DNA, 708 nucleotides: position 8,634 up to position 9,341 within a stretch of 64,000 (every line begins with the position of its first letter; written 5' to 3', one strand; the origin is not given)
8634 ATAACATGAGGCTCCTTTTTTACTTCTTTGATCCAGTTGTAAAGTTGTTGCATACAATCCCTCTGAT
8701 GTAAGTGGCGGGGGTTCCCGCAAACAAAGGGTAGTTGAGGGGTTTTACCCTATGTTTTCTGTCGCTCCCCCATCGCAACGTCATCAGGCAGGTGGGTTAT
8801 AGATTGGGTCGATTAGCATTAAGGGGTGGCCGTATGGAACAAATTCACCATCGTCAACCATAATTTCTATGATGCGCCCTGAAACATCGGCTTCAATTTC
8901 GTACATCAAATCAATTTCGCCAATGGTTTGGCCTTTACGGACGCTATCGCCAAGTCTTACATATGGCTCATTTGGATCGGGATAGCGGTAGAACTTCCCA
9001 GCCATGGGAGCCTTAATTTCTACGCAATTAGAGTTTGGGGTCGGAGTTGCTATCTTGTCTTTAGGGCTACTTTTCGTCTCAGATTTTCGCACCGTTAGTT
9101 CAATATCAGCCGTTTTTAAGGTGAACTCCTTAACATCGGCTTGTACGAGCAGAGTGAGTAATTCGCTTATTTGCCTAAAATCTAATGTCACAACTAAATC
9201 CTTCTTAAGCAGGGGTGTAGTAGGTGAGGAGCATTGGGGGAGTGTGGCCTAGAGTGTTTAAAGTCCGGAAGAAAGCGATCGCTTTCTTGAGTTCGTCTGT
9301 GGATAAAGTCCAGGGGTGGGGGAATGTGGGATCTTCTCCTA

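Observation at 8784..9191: Phage AccB/BCCP mimic with the biotin-acceptor motif cleanly deleted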

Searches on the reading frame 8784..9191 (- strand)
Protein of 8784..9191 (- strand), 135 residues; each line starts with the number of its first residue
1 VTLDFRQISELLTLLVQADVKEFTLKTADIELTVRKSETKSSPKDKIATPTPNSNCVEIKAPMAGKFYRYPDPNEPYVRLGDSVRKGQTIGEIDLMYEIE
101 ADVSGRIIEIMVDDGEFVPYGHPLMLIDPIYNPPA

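Call 3: search_protein_families(library=pfam, proteins=[window:8784-9191:-], max_evalue=1)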
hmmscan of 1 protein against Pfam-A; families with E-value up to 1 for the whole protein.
window:8784-9191:- (135 aa): 6 families
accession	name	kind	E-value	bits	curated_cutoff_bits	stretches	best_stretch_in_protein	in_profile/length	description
PF00364.28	Biotin_lipoyl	-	1.1e-13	51.3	22.1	1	58-127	2-73/73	Biotin-requiring enzyme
PF13375.12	RnfC_N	-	3.6e-06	27.4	25.6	1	72-110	40-80/101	RnfC Barrel sandwich hybrid domain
PF13533.13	Biotin_lipoyl_2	-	0.0017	18.6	29.8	0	77-94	15-32/32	Biotin-lipoyl like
PF16576.10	HlyD_D23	-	0.034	13.9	30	1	91-127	103-139/214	Barrel-sandwich domain of CusB or HlyD membrane-fusion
PF13437.12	HlyD_3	-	0.054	14.7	22.2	0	99-129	2-32/106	HlyD family secretion protein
PF01551.29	Peptidase_M23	-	0.11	13.1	28.7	1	55-93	35-72/96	Peptidase family M23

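Call 4: search_protein_families(library=ncbifam, proteins=[window:8784-9191:-], max_evalue=1)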
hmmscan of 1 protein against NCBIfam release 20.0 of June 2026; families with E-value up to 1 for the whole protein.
window:8784-9191:- (135 aa): 30 families (the best 25 are shown)
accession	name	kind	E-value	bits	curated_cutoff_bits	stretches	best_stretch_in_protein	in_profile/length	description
TIGR00531.1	BCCP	equivalog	2.9e-25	89.5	115.2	2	43-128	64-155/156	acetyl-CoA carboxylase biotin carboxyl carrier protein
NF005457.0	PRK07051.1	equivalog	1.3e-15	57.3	87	1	57-128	4-79/80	acetyl-CoA carboxylase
NF006761.0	PRK09282.1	domain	2.6e-11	42.7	402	1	26-128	489-590/591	pyruvate carboxylase subunit B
NF010643.0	PRK14040.1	subfamily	2e-05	23.2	892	1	15-127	483-594/595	oxaloacetate decarboxylase subunit alpha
TIGR01730.1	RND_mfp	subfamily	9.7e-05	21.5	94.9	1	98-129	28-59/322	efflux RND transporter periplasmic adaptor subunit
TIGR03794.1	NHLM_micro_HlyD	equivalog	0.00011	21.2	156.2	1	95-128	252-285/421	NHLP bacteriocin system secretion protein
TIGR01108.1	oadA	equivalog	0.00012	20.7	756.5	1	13-121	474-579/582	sodium-extruding oxaloacetate decarboxylase subunit alpha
NF006079.0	PRK08225.1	equivalog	0.00013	21.9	95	1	58-127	3-69/70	acetyl-CoA carboxylase biotin carboxyl carrier protein subunit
TIGR02712.1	urea_carbox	equivalog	0.00018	19.3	1303.85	1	23-127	1099-1200/1201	urea carboxylase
NF004173.0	PRK05641.1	equivalog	0.00024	21.7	199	1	41-125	65-150/153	putative acetyl-CoA carboxylase biotin carboxyl carrier protein subunit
NF009554.0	PRK12999.1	equivalog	0.0004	18.3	965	1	23-125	1046-1143/1147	pyruvate carboxylase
TIGR00998.1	8a0101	subfamily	0.0015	17.5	390.8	1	97-131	43-77/334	EmrA/EmrK family multidrug efflux transporter periplasmic adaptor subunit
NF011457.0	PRK14875.1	equivalog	0.0027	16.7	307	1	77-128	24-78/372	acetoin dehydrogenase dihydrolipoyllysine-residue acetyltransferase subunit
TIGR01945.1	rnfC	subfamily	0.0032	16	245.95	1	73-111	42-82/435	RnfABCDGE type electron transport complex subunit C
NF003454.1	PRK05035.1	equivalog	0.0081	14.7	345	1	73-111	44-84/556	electron transport complex subunit RsxC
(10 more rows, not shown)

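Call 5: search_solved_structures(query=window:8784-9191:-, max_evalue=0.01, show_alignments=3)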
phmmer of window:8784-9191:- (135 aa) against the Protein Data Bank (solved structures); distinct sequences matched with E-value up to 0.01: 10.
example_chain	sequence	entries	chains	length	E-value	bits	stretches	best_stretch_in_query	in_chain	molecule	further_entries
4hr7_B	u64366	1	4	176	5.1e-10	42.7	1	59-128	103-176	Biotin carboxyl carrier protein of acetyl-CoA carboxylase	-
1bdo_A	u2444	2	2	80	1.3e-09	41.3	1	59-128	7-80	ACETYL-COA CARBOXYLASE | PROTEIN (ACETYL-COA CARBOXYLASE)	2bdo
8uxz_B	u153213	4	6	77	1.4e-09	41.3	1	59-128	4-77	Biotin carboxyl carrier protein of acetyl-CoA carboxylase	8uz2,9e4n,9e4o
3bdo_A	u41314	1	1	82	1.4e-09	41.3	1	59-128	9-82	PROTEIN (ACETYL-COA CARBOXYLASE)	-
1a6x_A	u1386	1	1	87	1.4e-09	41.3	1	59-128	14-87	APO-BIOTIN CARBOXYL CARRIER PROTEIN OF ACETYL-COA CARBOXYLASE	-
5gua_A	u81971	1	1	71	0.001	22.3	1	59-125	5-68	149aa long hypothetical methylmalonyl-CoA decarboxylase gamma chain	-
5gu9_A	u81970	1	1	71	0.0027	21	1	59-125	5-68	149aa long hypothetical methylmalonyl-CoA decarboxylase gamma chain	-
2d5d_A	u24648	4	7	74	0.0048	20.1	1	59-125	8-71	methylmalonyl-CoA decarboxylase gamma chain | 149aa long hypothetical methylmalonyl-CoA decarboxylase gamma chain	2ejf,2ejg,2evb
5gu8_A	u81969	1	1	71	0.005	20.1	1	59-125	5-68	149aa long hypothetical methylmalonyl-CoA decarboxylase gamma chain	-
2l5t_A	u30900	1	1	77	0.0065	19.7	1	77-128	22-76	Lipoamide acyltransferase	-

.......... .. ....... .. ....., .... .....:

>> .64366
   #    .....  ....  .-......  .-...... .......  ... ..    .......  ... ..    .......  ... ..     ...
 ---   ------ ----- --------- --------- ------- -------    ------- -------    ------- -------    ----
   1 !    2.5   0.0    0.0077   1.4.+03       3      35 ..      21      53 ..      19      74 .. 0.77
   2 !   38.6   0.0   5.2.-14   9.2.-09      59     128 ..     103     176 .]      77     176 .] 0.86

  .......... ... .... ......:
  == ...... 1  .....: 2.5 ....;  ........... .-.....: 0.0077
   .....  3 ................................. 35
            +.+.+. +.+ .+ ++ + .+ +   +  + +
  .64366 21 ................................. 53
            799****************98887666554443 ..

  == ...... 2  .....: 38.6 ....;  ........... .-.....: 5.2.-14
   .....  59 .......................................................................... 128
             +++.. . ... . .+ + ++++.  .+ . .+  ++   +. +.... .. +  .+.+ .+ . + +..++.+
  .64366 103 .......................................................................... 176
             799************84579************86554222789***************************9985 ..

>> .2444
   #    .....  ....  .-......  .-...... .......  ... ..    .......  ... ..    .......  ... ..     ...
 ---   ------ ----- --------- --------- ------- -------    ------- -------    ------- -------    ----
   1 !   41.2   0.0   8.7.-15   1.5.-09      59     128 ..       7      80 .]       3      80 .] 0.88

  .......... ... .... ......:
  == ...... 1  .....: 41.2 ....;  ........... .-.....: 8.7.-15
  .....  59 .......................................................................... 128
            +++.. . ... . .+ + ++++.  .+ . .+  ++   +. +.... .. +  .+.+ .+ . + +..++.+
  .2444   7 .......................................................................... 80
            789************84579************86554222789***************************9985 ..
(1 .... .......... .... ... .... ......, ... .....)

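Call 10: search_dna_similar(query=window:8784-9191:-, collection=phages, mode=protein, max_evalue=0.001)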
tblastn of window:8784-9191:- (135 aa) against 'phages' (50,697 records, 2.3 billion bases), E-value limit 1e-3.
Records with a match: 12; places in all: 12; records where one place covers at least 80% of the query: 9.
Best place of each record, by identity: <60% 12.
By first word of the organism name: Listeria 4; Bacteriophage 3; Acinetobacter 2; Staphylococcus 1; Pseudomonas 1; Salmonella 1.
By host as written in the record: - 5; Listeria monocytogenes 4; Staphylococcus aureus 1; Pseudomonas aeruginosa 1; Homo sapiens 1.
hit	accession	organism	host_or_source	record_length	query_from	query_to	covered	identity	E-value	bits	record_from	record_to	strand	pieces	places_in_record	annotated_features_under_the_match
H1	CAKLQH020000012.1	Acinetobacter phage MD-2021a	not known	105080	3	124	90%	35.3%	2e-12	69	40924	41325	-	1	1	accB: biotin carboxyl carrier protein of acetyl-CoA carboxylase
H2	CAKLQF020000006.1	Acinetobacter phage MD-2021a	not known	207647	3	124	90%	35.3%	2e-12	69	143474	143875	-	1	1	accB: biotin carboxyl carrier protein of acetyl-CoA carboxylase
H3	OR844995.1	Staphylococcus phage SA 1306 Kay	Staphylococcus aureus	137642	3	127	93%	30.7%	2e-16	80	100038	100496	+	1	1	record has no annotation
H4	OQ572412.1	Pseudomonas phage Y11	Pseudomonas aeruginosa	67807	3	127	93%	27.4%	9e-8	55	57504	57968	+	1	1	record has no annotation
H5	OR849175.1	Listeria phage LM 4-14-1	Listeria monocytogenes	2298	3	125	91%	27.5%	2e-9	60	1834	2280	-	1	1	record has no annotation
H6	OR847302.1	Listeria phage LM 4-11-1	Listeria monocytogenes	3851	3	125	91%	27.5%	2e-9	59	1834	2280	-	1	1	record has no annotation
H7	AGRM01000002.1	Salmonella enterica subsp. houtenae str. ATCC BAA-1581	Homo sapiens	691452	3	128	93%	26.6%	1e-7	54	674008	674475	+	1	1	acetyl-CoA carboxylase, biotin carboxyl carrier protein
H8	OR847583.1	Listeria phage LM 4-11-1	Listeria monocytogenes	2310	3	125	91%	26.8%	3e-8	56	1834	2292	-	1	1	record has no annotation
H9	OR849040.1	Listeria phage LM 4-14-1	Listeria monocytogenes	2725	3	125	91%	26.8%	3e-8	56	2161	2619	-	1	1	record has no annotation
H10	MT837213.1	Bacteriophage sp.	human fecal samples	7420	59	128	52%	44.6%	1e-10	63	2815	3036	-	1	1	record has no annotation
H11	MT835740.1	Bacteriophage sp.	human fecal samples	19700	59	128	52%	43.2%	8e-12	67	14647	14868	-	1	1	record has no annotation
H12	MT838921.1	Bacteriophage sp.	human fecal samples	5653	59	128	52%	35.1%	3e-9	59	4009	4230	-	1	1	record has no annotation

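Call 11: search_dna_similar(query=window:8784-9191:-, collection=plasmids, mode=protein, max_evalue=0.001)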
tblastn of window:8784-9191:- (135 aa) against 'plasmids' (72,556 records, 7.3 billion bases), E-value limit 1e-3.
Records with a match: 258; places in all: 271; records where one place covers at least 80% of the query: 184.
Best place of each record, by identity: <60% 258.
By first word of the organism name: Rhizobium 116; Lactiplantibacillus 12; Sinorhizobium 9; Bradyrhizobium 8; Haladaptatus 6; Agrobacterium 5; Loigolactobacillus 5; Rhodococcus 4; Burkholderia 4; Neorhizobium 4; and 55 more.
By predicted mobility (MOB-suite, as given by PLSDB): non-mobilizable 159; conjugative 51; mobilizable 48.
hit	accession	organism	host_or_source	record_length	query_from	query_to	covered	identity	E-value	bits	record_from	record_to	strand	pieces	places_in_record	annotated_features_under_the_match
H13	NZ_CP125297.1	Paraburkholderia sabiae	Mimosa caesalpiniifolia,cell ...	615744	2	128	94%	34.5%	2e-11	67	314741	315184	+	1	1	accB: acetyl-CoA carboxylase biotin carboxyl carrier protein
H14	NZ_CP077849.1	Acinetobacter baumannii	Homo sapiens,Rectal swab_P28_BU14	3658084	3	124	90%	35.3%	5e-12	69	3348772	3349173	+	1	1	none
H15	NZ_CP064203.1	Acinetobacter baumannii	Homo sapiens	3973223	3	124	90%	35.3%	5e-12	69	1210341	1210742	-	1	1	none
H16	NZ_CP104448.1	Acinetobacter baumannii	Homo sapiens,sputum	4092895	3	124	90%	35.3%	5e-12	69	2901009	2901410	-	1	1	none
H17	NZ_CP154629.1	Acetoanaerobium noterae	cell culture,Sludge of a digestion ...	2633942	3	132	96%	32.9%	4e-15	77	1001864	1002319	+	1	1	none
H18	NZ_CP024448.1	Moraxella osloensis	Homo sapiens,single cell,skin swab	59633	6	127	90%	33.3%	8e-10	62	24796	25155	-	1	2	accB: acetyl-CoA carboxylase biotin carboxyl carrier protein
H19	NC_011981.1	Allorhizobium ampelinum S4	Vitis vinifera cv. 'Izsaki Sarfeher'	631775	3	127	93%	32.4%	1e-9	62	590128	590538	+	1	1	biotin/lipoyl-containing protein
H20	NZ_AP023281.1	Agrobacterium vitis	Vitis vinifera,grapevine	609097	3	127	93%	32.4%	2e-9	61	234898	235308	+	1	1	biotin/lipoyl-containing protein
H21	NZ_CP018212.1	Lactiplantibacillus plantarum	cell culture,kimchi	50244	2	128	94%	31.4%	4e-15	77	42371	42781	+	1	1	biotin/lipoyl-containing protein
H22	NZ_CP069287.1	Lactiplantibacillus plantarum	Cell,Ripening beef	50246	2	128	94%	31.4%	4e-15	77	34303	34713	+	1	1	biotin/lipoyl-containing protein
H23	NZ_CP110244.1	Lactiplantibacillus plantarum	Larimichthys crocea,tissue sample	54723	2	128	94%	31.4%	4e-15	77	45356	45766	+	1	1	biotin/lipoyl-containing protein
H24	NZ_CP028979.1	Lactiplantibacillus plantarum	liquid feed,pig feed from feed plant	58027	2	128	94%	31.4%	4e-15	77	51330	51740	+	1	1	biotin/lipoyl-containing protein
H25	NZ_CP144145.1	Lactiplantibacillus plantarum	Cell culture,cheese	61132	2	128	94%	31.4%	4e-15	77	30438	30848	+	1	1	biotin/lipoyl-containing protein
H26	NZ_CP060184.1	Lactiplantibacillus plantarum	pure culture,Kefir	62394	2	128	94%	31.4%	4e-15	77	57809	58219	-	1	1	biotin/lipoyl-containing protein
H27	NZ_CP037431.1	Lactiplantibacillus plantarum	Food,kimchi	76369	2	128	94%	31.4%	4e-15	77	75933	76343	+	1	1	biotin/lipoyl-containing protein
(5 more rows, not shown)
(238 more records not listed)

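Call 16: search_protein_families(library=phrogs, proteins=[window:8784-9191:-], max_evalue=0.001)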
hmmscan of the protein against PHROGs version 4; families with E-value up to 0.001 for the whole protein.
window:8784-9191:- (135 aa): 0 families

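Call 18: find_homologous_proteins(query=window:8784-9191:-, max_evalue=0.001)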
Query window:8784-9191:- (135 aa): 2 proteins with E <= 0.001 among 17 candidates.
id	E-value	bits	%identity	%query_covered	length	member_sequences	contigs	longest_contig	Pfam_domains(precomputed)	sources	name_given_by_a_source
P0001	3.5e-83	294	99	100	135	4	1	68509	PF13375.13,PF00364.29,PF25917.1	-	-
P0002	1.2e-39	153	71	74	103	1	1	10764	PF00364.29,PF25917.1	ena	-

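Call 21: find_encoding_contigs(protein=P0002, flank=10000)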
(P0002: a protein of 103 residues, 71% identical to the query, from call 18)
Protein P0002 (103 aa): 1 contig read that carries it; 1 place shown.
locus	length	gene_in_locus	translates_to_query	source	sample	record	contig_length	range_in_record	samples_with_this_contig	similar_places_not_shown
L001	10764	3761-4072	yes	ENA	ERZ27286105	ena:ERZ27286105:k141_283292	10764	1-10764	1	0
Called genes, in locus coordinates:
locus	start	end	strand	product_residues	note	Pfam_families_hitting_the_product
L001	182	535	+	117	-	-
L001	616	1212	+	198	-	-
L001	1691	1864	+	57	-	-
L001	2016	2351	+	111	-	PF01446:Rep_1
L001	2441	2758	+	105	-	-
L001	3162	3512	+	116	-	-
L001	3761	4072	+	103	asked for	PF25917:BSH_RND (faint), PF00364:Biotin_lipoyl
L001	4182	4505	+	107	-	-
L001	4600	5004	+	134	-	PF19058:DUF5754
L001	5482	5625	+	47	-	PF01402:RHH_1 (weak)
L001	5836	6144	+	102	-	-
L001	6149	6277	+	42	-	-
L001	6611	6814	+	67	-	-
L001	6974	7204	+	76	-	-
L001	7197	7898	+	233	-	-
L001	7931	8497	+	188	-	-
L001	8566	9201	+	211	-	-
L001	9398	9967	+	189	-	-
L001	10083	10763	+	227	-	?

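Call 22: find_encoding_contigs(protein=P0001, flank=10000)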
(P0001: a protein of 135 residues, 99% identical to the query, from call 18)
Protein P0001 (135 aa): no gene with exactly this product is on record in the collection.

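Call 25: find_related_loci(query=window:8784-9191:-, collection=viral_contigs, flank=8000)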
Query window:8784-9191:- (135 aa) in viral_contigs; peptide patterns used: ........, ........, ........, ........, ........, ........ (x = any residue, [..] = any of these).
6 stretches matched a pattern, but none encodes a relative of the query by tblastn (E <= 1e-3).

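Call 26: find_related_loci(query=window:8784-9191:-, collection=genome_contigs, flank=8000)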
Query window:8784-9191:- (135 aa) in genome_contigs; peptide patterns used: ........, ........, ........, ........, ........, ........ (x = any residue, [..] = any of these).
101 stretches matched a pattern, but none encodes a relative of the query by tblastn (E <= 1e-3).

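Call 29: search_protein_representatives(protein=window:8784-9191:-)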
Query: 135 residues. Proteins with E-value up to 0.001 (for the whole library): 9501; up to 1e-10: 1070; up to 1e-30: 1. The best 150 are listed.
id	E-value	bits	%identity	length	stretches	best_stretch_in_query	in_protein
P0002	3.8e-40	153.1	73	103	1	36-134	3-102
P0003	2.0e-23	99.1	38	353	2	41-130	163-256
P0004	2.9e-23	98.5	45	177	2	35-129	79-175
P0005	4.3e-23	98.0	45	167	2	35-128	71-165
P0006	1.0e-21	93.5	41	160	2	37-129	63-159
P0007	5.6e-21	91.1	50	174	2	51-129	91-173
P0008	5.9e-21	91.1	49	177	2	37-129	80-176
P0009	5.7e-20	87.9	31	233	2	4-128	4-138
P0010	6.8e-20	87.6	42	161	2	41-128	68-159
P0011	1.9e-19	86.2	43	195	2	41-127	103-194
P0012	2.4e-19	85.8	44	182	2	41-129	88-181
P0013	3.4e-19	85.4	42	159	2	46-128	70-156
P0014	6.4e-19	84.5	42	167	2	43-129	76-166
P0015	8.1e-19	84.2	44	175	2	44-129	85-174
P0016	1.1e-18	83.8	44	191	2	39-129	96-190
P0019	1.1e-17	80.5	39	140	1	3-130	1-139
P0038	2.5e-16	76.1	51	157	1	37-128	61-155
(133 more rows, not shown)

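Call 31: list_cluster_members(proteins=[P0002, P0003, P0004, P0005, P0006, P0007, P0008, P0009, P0038, P0019])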
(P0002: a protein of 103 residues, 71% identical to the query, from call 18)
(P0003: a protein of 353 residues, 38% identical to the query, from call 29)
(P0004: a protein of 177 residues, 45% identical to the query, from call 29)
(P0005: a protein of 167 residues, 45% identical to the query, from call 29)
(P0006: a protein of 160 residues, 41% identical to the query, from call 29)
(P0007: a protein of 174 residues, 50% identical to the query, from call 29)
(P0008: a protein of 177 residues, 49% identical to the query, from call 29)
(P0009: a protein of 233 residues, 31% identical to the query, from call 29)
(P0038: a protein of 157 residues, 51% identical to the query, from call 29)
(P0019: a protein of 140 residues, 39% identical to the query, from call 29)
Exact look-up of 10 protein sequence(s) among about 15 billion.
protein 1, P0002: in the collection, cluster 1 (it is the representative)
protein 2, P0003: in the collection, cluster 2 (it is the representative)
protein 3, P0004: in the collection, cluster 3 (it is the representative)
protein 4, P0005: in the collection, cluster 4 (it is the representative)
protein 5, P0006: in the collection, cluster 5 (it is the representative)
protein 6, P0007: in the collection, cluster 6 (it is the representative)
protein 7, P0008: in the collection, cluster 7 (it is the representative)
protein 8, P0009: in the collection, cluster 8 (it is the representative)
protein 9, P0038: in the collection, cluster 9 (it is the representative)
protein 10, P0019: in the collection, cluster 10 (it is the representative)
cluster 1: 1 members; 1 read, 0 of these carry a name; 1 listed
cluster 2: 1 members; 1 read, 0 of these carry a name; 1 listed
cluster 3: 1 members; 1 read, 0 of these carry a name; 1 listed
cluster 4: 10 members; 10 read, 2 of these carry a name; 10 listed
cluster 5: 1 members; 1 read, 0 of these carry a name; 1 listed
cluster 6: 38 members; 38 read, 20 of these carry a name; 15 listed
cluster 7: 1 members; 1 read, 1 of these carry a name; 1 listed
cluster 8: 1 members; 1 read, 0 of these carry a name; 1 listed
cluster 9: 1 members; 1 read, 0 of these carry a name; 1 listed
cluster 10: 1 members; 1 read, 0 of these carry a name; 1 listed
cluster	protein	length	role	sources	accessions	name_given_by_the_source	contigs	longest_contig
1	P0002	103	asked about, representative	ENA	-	-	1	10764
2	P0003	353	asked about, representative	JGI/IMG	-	-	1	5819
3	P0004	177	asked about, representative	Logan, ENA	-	-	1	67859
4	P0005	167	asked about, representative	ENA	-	-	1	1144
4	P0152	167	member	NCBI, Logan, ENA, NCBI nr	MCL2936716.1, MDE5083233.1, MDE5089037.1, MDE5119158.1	MAG: acetyl-CoA carboxylase biotin carboxyl carrier protein [Trichodesmium sp. ... | acetyl-CoA carboxylase biotin carboxyl carrier protein [Trichodesmium sp. MAG_R02]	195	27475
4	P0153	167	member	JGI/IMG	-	acetyl-CoA carboxylase biotin carboxyl carrier protein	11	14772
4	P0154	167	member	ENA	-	-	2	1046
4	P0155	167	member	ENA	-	-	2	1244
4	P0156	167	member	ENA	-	-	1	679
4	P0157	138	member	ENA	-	-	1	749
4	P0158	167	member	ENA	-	-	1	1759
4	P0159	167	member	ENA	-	-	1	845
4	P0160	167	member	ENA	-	-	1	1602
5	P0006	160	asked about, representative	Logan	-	-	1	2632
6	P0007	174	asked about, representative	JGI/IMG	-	acetyl-CoA carboxylase biotin carboxyl carrier protein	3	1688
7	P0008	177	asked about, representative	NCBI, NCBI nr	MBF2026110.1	MAG: acetyl-CoA carboxylase biotin carboxyl carrier protein [Oscillatoriales ... | acetyl-CoA carboxylase biotin carboxyl carrier protein [Leptolyngbyaceae cyanobacterium ...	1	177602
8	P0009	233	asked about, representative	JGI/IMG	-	-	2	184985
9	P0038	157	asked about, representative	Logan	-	-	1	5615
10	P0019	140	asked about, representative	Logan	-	-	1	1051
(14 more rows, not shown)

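Call 44: predict_structure(alignment_id=A3)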
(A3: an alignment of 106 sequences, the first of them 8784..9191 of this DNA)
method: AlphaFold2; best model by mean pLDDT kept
length: 135 residues; sequences in the alignment: 106
mean_pLDDT: 86.8   pTM: 0.57
mean pLDDT of the five models: 86.8, 86.3, 84.7, 84.5, 83.1
residues with pLDDT >= 90: 74; 70-90: 42; 50-70: 12; < 50: 7
segments of 3 or more residues with pLDDT < 50: 40-42, 44-46
pLDDT, mean of each block of 10 residues (from residue 1): 84 85 89 78 49 83 97 90 96 96 96 97 96 72
secondary structure, 60 per line:
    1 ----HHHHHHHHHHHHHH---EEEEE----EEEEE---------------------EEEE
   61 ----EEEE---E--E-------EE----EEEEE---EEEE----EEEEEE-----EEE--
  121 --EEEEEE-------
elements in order: H5-18 E22-26 E31-35 E57-60 E65-68 E89-93 E97-100 E105-110 E116-118 E123-128

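Call 46: find_related_loci(query=A2, collection=metagenome_contigs, flank=8000)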
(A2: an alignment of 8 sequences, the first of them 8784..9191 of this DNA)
Query A2 (135 aa) in metagenome_contigs; peptide patterns used: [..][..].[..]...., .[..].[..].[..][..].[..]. (x = any residue, [..] = any of these).
599 stretches matched a pattern (row limit reached: there are more); 575 encode a relative of the query (tblastn E <= 1e-3); the best 80 are kept; 80 distinct loci.
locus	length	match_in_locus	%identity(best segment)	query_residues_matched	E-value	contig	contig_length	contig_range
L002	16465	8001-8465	43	3-129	2e-30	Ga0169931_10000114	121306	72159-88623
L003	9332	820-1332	39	1-129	2e-29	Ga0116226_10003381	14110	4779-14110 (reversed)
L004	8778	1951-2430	39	3-129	6e-29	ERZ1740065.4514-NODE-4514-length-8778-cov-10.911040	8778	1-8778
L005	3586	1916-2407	38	3-129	7e-29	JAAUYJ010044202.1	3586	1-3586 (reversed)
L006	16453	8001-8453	42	3-129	5e-28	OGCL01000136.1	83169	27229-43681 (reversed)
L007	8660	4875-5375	38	1-129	1e-27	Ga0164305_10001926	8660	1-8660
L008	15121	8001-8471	38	3-129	1e-27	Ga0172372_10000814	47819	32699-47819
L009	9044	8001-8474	36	1-129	3e-27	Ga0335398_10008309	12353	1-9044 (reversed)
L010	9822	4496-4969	36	1-129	3e-27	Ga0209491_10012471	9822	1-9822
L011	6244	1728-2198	37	3-129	2e-27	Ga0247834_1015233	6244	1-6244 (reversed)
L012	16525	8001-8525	37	3-129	3e-27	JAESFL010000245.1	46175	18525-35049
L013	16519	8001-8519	36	1-129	5e-27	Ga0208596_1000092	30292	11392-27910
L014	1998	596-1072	37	3-129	8e-27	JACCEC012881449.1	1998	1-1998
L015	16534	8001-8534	36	3-129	9e-27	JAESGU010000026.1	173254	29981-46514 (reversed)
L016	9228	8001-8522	36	3-129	3e-26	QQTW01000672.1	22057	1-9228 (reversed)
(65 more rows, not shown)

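Call 49: fold_search(model_id=the predicted structure, library=pdb)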
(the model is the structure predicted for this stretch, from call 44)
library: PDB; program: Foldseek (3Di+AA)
matches with E <= 10: 500; with E <= 0.001: 46
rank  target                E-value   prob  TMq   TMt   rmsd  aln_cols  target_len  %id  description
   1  9a87                  4.8e-07  1.00  0.50  0.83   1.9        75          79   40  The structure of C-terminal domain of the Arabidopsis BCCP1 (released 2025-04-09)
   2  4hr7_G                9.6e-07  1.00  0.51  0.87   1.8        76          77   34  Crystal Structure of Biotin Carboxyl Carrier Protein-Biotin Carboxylase Complex from E.coli (released 2013-03-13)
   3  1bdo                  2.0e-06  1.00  0.51  0.84   1.8        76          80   34  STRUCTURE OF THE BIOTINYL DOMAIN OF ACETYL-COENZYME A CARBOXYLASE DETERMINED BY MAD PHASING (released 1996-08-01)
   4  1a6x_MODEL_1_A        3.8e-06  1.00  0.52  0.78   3.9        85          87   32  STRUCTURE OF THE APO-BIOTIN CARBOXYL CARRIER PROTEIN (APO-BCCP87) OF ESCHERICHIA COLI ACETYL-COA CARBOXYLASE,  (released 1998-10-14)
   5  4hr7_D                1.1e-05  1.00  0.51  0.87   1.4        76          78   34  Crystal Structure of Biotin Carboxyl Carrier Protein-Biotin Carboxylase Complex from E.coli (released 2013-03-13)
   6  5gu8                  1.7e-05  1.00  0.45  0.84   1.8        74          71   35  Structure of biotin carboxyl carrier protein from pyrococcus horikoshi OT3 (delta N79) wild type (released 2017-08-30)
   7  5gua                  2.0e-05  1.00  0.47  0.86   1.8        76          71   34  Structure of biotin carboxyl carrier protein from pyrococcus horikoshi OT3 (delta N79) A138Y mutant (released 2017-08-30)
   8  2evb                  3.0e-05  1.00  0.45  0.81   1.8        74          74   35  Structure of Biotin Carboxyl Carrier Protein (74Val start) from Pyrococcus horikoshi OT3 Ligand Free Form I (released 2006-05-01)
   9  2d5d_A                3.6e-05  1.00  0.46  0.86   1.6        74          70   35  Structure of Biotin Carboxyl Carrier Protein (74Val start) from Pyrococcus horikoshi OT3 Ligand Free Form II (released 2006-05-01)
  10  3bdo_MODEL_1_A        5.4e-05  1.00  0.49  0.76   1.6        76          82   34  SOLUTION STRUCTURE OF APO-BIOTINYL DOMAIN FROM ACETYL COENZYME A CARBOXYLASE OF ESCHERICHIA COLI DETERMINED BY (released 1999-04-26)
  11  2ejf_C                7.6e-05  1.00  0.46  0.88   1.8        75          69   35  Crystal Structure Of The Biotin Protein Ligase (Mutations R48A and K111A) and Biotin Carboxyl Carrier Protein Complex  (released 2008-03-18)
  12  9yx0_A                8.5e-05  1.00  0.42  0.11  14.4       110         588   24  Structure of the 3-methylcrotonyl-coenzyme A carboxylase from Mycobacterium smegmatis (released 2025-11-26)
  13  5gu9                  9.6e-05  1.00  0.44  0.82   2.0        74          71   36  Structure of biotin carboxyl carrier protein from pyrococcus horikoshi OT3 (delta N79) A138I mutant (released 2017-08-30)
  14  5vyz_C                9.6e-05  1.00  0.42  0.06   7.7       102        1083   27  Crystal structure of Lactococcus lactis pyruvate carboxylase in complex with cyclic-di-AMP (released 2017-08-16)
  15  5vyz_D                1.1e-04  1.00  0.41  0.06   7.8       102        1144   27  Crystal structure of Lactococcus lactis pyruvate carboxylase in complex with cyclic-di-AMP (released 2017-08-16)
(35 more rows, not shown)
